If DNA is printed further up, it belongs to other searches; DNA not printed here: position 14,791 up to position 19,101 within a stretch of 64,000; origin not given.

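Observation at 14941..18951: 1336-aa polytopic membrane protein with no recognisable catalytic domain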

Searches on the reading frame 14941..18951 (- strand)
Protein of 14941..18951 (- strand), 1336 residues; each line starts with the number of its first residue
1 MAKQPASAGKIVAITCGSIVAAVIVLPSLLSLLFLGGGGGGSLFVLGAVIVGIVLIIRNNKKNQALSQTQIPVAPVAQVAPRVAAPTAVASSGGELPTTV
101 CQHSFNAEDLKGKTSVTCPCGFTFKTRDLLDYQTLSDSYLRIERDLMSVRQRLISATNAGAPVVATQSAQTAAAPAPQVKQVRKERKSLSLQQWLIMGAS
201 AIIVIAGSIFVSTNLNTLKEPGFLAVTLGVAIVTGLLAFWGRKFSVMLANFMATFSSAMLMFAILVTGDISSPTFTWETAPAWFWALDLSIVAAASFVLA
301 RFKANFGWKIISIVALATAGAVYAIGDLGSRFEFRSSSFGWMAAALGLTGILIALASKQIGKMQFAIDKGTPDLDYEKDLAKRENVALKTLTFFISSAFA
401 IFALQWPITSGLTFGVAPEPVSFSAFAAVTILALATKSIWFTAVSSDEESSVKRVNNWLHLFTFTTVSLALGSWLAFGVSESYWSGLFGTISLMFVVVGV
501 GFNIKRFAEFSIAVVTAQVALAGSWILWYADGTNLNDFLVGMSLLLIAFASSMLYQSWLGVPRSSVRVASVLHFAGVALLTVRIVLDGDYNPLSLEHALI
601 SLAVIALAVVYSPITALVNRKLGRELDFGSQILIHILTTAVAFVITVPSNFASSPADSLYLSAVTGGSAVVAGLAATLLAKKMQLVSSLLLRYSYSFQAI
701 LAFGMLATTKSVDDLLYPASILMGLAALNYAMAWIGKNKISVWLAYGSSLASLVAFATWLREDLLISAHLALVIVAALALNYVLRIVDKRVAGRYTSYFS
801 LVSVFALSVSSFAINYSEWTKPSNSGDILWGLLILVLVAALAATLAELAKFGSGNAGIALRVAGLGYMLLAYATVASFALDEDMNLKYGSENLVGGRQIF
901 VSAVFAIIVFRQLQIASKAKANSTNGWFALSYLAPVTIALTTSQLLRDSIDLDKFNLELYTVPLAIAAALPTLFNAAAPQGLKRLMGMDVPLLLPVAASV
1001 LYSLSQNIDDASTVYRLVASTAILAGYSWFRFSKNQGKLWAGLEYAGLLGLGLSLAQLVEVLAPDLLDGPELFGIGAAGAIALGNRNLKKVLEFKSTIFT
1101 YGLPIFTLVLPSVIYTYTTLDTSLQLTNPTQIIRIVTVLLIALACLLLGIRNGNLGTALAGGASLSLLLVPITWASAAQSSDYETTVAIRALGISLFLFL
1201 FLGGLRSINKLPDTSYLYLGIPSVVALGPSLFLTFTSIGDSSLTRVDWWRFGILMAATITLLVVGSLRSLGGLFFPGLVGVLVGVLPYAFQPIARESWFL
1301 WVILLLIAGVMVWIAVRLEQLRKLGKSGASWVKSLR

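Call 4: search_protein_families(library=pfam, proteins=[window:14941-18951:-], max_evalue=1)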
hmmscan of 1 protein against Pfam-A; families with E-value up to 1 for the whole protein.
window:14941-18951:- (1336 aa): 0 families
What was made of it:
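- On DUF2157 (Pfam PF09925) / LiaI-LiaF-TM: The query gives no hit at E<=1 (call 4). The protein has no Toastrack domain (call 4).
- On PHA synthase (PhaC), as claimed for SCO7613: There is no hydrolase Pfam hit (call 4).
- Closest known: DUF2157. Different: The query itself gives no hit at E<=1 (call 4).
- It has no alpha/beta-hydrolase or PhaC Pfam hit (call 4).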

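Call 5: search_protein_families(library=ncbifam, proteins=[window:14941-18951:-], max_evalue=1)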
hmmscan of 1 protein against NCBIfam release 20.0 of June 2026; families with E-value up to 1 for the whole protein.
window:14941-18951:- (1336 aa): 1 family
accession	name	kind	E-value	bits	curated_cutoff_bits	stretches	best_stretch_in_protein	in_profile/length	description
NF047321.1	SCO7613_CTERM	domain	1.4e-06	28.1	45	2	1198-1336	59-188/188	SCO7613 C-terminal domain-containing membrane protein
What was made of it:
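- On SCO7613_CTERM (NCBIfam NF047321): The query scores 28.1 bits, E = 1.4e-06 (call 5). The match covers aa 1198-1336 of 1336, model positions 59-188 of 188 (call 5).
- On GT-C glycosyltransferases (Emb, PimE, AftA-like): No HMM hit (calls 4, 5).
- On Secondary/primary transporters (MFS, RND/MmpL, MOP, ABC permease): No Pfam or NCBIfam hit (calls 4, 5).
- Closest known: SCO7613-type membrane proteins. Same: The C-terminal ~140 aa match the model in register up to the last residue (aa 1198-1336 to model positions 59-188; call 5).
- There are no GT-C family hits (calls 4, 5).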

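Call 10: find_homologous_proteins(query=window:14941-18951:-, max_evalue=0.001)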
Query window:14941-18951:- (1336 aa): 59 proteins with E <= 0.001 among 8000 candidates.
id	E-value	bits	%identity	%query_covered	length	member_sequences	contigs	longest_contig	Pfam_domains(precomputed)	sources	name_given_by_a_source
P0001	0.0e+0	2755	97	100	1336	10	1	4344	-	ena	-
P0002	0.0e+0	2580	90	100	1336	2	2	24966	-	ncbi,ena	-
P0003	0.0e+0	2163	76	100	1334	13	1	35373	-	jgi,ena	jgi:hypothetical protein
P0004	0.0e+0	2109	74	100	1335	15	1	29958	-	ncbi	ncbi:MAG: hypothetical protein ACOYKO_02620 [Rhodoluna sp.]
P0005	0.0e+0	2031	72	100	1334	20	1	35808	-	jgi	-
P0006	0.0e+0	1923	68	100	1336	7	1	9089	-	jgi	-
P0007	0.0e+0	1896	68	100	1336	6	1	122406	-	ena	-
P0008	0.0e+0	1886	67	100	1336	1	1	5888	-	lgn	-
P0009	0.0e+0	1675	60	100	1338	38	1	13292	-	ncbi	-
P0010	0.0e+0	1670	61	100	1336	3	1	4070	-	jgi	jgi:hypothetical protein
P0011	0.0e+0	1663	60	100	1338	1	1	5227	-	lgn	-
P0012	0.0e+0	1662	61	100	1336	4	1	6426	-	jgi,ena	jgi:hypothetical protein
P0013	0.0e+0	1662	60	100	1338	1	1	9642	-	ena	-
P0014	0.0e+0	1659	60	100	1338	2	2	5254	-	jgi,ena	jgi:hypothetical protein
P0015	0.0e+0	1651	60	100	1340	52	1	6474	-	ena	-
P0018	0.0e+0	1643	60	100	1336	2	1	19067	-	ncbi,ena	-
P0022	0.0e+0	1593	58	100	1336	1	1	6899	-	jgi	jgi:hypothetical protein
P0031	4.6e-274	931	36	82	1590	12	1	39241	-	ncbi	ncbi:MAG: hypothetical protein RL523_481 [Actinomycetota bacterium]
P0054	5.9e-120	420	38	30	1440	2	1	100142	-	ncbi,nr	ncbi:MAG: hypothetical protein KGL41_00450 [Actinomycetales bacterium]|nr:hypothetical protein [Acti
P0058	7.5e-95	337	35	27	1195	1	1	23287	-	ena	-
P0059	1.4e-84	303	36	28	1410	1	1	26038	-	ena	-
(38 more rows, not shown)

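Call 12: search_protein_families(library=ncbifam, alignment_id=A1, max_evalue=0.01)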
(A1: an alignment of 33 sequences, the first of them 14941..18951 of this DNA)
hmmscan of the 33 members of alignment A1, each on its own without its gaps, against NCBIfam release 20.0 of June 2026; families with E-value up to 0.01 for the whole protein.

A. member 1, window:14941-18951:- (1336 aa): 1 family
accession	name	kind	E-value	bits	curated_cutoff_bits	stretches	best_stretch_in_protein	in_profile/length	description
NF047321.1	SCO7613_CTERM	domain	1.4e-06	28.1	45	2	1198-1336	59-188/188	SCO7613 C-terminal domain-containing membrane protein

B. families by the number of members that match (of 33 scanned): 2 families
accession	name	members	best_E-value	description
NF047321.1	SCO7613_CTERM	25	7.8e-12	SCO7613 C-terminal domain-containing membrane protein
NF033930.1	pneumo_PspA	1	0.002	pneumococcal surface protein A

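Call 13: search_protein_families(library=pfam, alignment_id=A1, max_evalue=0.01)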
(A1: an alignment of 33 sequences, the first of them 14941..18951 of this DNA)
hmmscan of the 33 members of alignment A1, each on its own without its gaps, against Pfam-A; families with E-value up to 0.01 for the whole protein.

A. member 1, window:14941-18951:- (1336 aa): 0 families

B. families by the number of members that match (of 33 scanned): 1 family
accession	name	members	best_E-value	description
PF09738.14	LRRFIP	1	0.0011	LRRFIP family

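Call 27: find_related_loci(query=A1, collection=genome_contigs, flank=8000)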
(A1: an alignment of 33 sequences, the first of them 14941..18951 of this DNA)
Query A1 (1336 aa) in genome_contigs; peptide patterns used: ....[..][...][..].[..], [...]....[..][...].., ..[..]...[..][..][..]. (x = any residue, [..] = any of these).
210 stretches matched a pattern; 57 encode a relative of the query (tblastn E <= 1e-3); 49 distinct loci.
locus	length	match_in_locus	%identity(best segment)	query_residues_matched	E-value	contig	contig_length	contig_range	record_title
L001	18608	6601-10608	90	1-1336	0e+0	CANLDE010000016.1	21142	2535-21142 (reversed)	MAG: Micrococcales bacterium isolate TH-Jun18-132 genome assembly, contig: TH-Jun18-C5226, whole genome shotgun sequence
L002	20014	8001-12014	61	1-1336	0e+0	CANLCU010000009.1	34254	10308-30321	MAG: Micrococcales bacterium isolate ZE-15may19-45 genome assembly, contig: ZE-15May19-c1159, whole genome shotgun seque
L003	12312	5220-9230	60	1-1336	0e+0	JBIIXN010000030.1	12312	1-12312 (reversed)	MAG: Rhodoluna sp. isolate ME2005-06-22_3300042363_group2_bin96 Rohwer_bin179_scaffold_1725_c1, whole genome shotgun seq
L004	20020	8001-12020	60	1-1336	0e+0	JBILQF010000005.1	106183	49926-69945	MAG: Rhodoluna sp. isolate ME2018-06-05_3300043470_group8_bin101 Rohwer_bin200_scaffold_74_c1, whole genome shotgun sequ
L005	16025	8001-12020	60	1-1336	0e+0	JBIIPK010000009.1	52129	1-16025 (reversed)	MAG: Rhodoluna sp. isolate ME2003-05-13_3300042862_group2_bin42 Rohwer_bin168_scaffold_104_c1, whole genome shotgun sequ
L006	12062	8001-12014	57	3-1336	0e+0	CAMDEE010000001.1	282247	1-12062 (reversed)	MAG: Auritidibacter sp. Marseille-P8566 isolate MiE-14oct19-135 genome assembly, contig: MiE-14oct19-C19, whole genome s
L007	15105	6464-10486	60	1-1336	0e+0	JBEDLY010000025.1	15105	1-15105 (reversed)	MAG: Actinomycetota bacterium isolate NASQAN2015_109_F_bin.17 scaffold_275, whole genome shotgun sequence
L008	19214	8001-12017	51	1-1336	0e+0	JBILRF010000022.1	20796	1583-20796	MAG: Rhodoluna sp. isolate ME2018-06-14_3300042564_group8_bin182 Rohwer_bin202_scaffold_2249_c1, whole genome shotgun se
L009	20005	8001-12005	74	1-1336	0e+0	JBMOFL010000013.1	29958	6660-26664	MAG: Rhodoluna sp. isolate Deming_bin.226 contig3312, whole genome shotgun sequence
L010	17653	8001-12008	60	1-1336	0e+0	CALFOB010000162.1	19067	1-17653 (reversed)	MAG TPA_asm: uncultured Micrococcales bacterium isolate SRR6231205_bin.28_CONCOCT_v1.1_MAG genome assembly, contig: ERZ6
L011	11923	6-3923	60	34-1336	0e+0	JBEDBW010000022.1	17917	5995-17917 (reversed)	MAG: Actinomycetota bacterium isolate NASQAN2014_141_F_bin.14 scaffold_453, whole genome shotgun sequence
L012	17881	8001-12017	59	1-1336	0e+0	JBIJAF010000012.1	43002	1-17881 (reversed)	MAG: Rhodoluna sp. isolate ME2006-07-05D10_3300042463_group2_bin9 Rohwer_bin182_scaffold_213_c1, whole genome shotgun se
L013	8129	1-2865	51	381-1336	0e+0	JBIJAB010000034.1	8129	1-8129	MAG: Rhodoluna sp. isolate ME2006-07-05D10_3300042463_group2_bin12 Rohwer_bin181_scaffold_5287_c1, whole genome shotgun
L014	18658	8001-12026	57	3-1336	0e+0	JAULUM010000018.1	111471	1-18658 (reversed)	MAG: Rhodoluna sp. isolate PARHOD1 NODE_160_length_111471_cov_1.529243, whole genome shotgun sequence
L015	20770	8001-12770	34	1-1336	2e-160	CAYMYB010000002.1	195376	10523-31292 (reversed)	MAG TPA_asm: uncultured Rhodoluna sp. isolate SRP193358_co1_497 genome assembly, contig: NODE_31_length_195376_cov_25.30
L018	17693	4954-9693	33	1-1336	3e-153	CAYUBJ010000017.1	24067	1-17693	MAG TPA_asm: uncultured Rhodoluna sp. isolate binchicken_co298_365 genome assembly, contig: NODE_3733_length_24067_cov_1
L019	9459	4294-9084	34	1-1336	4e-142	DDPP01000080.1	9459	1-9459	MAG TPA_asm: Micrococcales bacterium UBA2465 UBA2465_contig_2501, whole genome shotgun sequence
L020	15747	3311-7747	32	1-1336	1e-138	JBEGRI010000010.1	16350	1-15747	MAG: Actinomycetota bacterium isolate pamunkeyriver_2019_sw_WHONDRS-S19S_0054_F_bin.20 scaffold_430, whole genome shotgu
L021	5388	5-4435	32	98-1336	1e-131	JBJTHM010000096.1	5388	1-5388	MAG: Rhodoluna sp. isolate samp_4314_semibin_188 samp_4314_1039237, whole genome shotgun sequence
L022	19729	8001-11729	38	1-1336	2e-99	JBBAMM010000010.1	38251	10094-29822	MAG: Rhodoluna sp. isolate EUL_089 ctg10-EUL_089, whole genome shotgun sequence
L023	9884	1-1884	47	918-1336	2e-98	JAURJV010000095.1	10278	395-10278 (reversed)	MAG: Rhodoluna sp. isolate SFB_Fresh_Co_34 k141_4633725, whole genome shotgun sequence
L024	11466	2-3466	42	297-1336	2e-96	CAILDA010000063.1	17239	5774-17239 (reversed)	MAG: uncultured Micrococcales bacterium isolate Ja2-D4_bin-0388 genome assembly, contig: bin-0388:063/136, whole genome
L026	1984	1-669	58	1114-1336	9e-75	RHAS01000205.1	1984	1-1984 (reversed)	MAG: Actinomycetota bacterium isolate WBA_1B_040 contig_100_204, whole genome shotgun sequence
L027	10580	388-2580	30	600-1336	4e-70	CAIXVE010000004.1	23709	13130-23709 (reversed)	MAG: uncultured Micrococcales bacterium isolate MJ-2014_bin-1717 genome assembly, contig: bin-1717:004/105, whole genome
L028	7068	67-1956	30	684-1336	2e-66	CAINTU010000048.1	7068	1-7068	MAG: uncultured Micrococcales bacterium isolate MJ1_bin-0531 genome assembly, contig: bin-0531:048/218, whole genome sho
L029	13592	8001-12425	38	101-1336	1e-62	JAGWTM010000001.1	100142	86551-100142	MAG: Actinomycetales bacterium isolate REEB373 contig-150_126, whole genome shotgun sequence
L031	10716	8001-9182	32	948-1336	7e-59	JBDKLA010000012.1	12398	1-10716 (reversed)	MAG: Actinomycetota bacterium isolate hopbrook_2019_sw_WHONDRS-S19S_0012_B_bin.17 scaffold_759326, whole genome shotgun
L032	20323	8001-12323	33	86-1336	1e-66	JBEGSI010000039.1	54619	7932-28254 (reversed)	MAG: Actinomycetota bacterium isolate pringlecreek_2019_sw_WHONDRS-S19S_0025_B_bin.24 scaffold_1068038, whole genome sho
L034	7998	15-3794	37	183-1336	9e-52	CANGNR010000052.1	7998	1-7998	MAG: Microbacteriaceae bacterium isolate Jr-7aug17-154 genome assembly, contig: Jr-7aug17-C15885, whole genome shotgun s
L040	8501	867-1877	37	999-1336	1e-45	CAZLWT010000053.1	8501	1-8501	MAG TPA_asm: uncultured Rhodoluna sp. isolate SRP284006_co1_48 genome assembly, contig: NODE_16248_length_8501_cov_6.377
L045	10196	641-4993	35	43-1336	6e-58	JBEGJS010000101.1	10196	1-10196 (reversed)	MAG: Actinomycetota bacterium isolate NASQAN2015_172_B_bin.52 scaffold_1180243, whole genome shotgun sequence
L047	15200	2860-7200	34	87-1336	2e-62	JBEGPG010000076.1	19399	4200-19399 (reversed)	MAG: Actinomycetota bacterium isolate nebranchanacostia_2019_sw_WHONDRS-S19S_0081_B_bin.93 scaffold_697604, whole genome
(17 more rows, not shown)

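Call 31: find_encoding_contigs(protein=P0031, flank=8000, max_places=2)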
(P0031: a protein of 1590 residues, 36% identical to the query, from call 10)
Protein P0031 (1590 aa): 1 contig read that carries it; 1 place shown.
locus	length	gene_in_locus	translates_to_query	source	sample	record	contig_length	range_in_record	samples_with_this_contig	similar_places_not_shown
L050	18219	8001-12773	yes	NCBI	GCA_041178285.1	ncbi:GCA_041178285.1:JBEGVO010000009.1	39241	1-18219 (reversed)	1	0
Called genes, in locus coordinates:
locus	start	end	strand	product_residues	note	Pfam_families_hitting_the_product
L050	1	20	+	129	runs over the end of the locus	PF04266:ASCH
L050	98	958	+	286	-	PF02574:S-methyl_trans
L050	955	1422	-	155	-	PF12823:DUF3817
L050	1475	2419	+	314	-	PF00892:EamA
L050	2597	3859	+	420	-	PF13433:Peripla_BP_5, PF13458:Peripla_BP_6, PF01094:ANF_receptor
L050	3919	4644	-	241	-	PF00005:ABC_tran, PF13304:AAA_21 (weak)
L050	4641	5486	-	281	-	PF00005:ABC_tran, PF02463:SMC_N (faint), PF13304:AAA_21 (faint), PF12399:BCA_ABC_TP_C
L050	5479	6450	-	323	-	PF02653:BPD_transp_2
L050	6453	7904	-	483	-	PF13620:CarboxypepD_reg, PF02653:BPD_transp_2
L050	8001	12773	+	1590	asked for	-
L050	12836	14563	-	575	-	PF00128:Alpha-amylase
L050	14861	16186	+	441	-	PF13416:SBP_bac_8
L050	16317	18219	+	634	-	PF16296:TM_PBP2_N (weak), PF00528:BPD_transp_1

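Call 32: find_encoding_contigs(protein=P0054, flank=8000, max_places=2)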
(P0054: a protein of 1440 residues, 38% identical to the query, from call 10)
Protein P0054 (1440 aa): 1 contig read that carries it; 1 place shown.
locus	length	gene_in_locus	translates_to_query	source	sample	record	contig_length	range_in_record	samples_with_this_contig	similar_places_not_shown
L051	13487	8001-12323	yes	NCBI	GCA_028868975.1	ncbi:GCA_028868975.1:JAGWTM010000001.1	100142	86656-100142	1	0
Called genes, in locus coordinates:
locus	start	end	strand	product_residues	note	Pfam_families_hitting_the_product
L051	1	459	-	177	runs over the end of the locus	PF02620:YceD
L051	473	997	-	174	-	PF01467:CTP_transf_like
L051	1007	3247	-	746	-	PF17191:RecG_wedge, PF01336:tRNA_anti-codon (faint), PF00270:DEAD, PF04851:ResIII, PF00271:Helicase_C, PF19833:RecG_dom3_C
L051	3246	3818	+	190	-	PF03602:Cons_hypoth95, PF05175:MTS (faint)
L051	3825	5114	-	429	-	PF00285:Citrate_synt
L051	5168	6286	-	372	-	PF00155:Aminotran_1_2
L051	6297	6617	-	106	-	PF12838:Fer4_7 (faint), PF13484:Fer4_16 (faint), PF00037:Fer4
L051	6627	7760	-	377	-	PF02585:PIG-L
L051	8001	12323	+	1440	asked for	-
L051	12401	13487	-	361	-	PF00679:EFG_C, PF21018:BipA_C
